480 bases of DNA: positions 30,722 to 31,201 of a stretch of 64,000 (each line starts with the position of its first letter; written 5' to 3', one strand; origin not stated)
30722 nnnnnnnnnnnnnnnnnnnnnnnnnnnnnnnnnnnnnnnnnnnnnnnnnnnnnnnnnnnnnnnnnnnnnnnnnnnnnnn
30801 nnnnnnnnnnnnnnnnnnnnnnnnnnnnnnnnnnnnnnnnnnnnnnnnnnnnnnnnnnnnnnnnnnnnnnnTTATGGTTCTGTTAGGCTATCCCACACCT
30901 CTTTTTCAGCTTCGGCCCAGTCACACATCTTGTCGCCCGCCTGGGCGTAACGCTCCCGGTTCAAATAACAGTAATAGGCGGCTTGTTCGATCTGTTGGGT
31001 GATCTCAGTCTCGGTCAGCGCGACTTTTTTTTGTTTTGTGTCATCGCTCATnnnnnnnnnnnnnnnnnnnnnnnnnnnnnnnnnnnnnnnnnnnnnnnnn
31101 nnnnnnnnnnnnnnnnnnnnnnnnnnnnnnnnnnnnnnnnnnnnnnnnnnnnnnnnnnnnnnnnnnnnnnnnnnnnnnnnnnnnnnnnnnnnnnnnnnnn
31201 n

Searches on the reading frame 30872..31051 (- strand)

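Call 9: search_protein_families(library=pfam, proteins=[window:30872-31051:-], max_evalue=0.01)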
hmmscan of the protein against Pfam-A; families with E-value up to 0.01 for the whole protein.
window:30872-31051:- (59 aa): 1 family
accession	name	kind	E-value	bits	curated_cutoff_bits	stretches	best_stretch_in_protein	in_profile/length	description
PF11154.13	DUF2934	-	0.0028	17.7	22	1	19-52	4-35/37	Protein of unknown function (DUF2934)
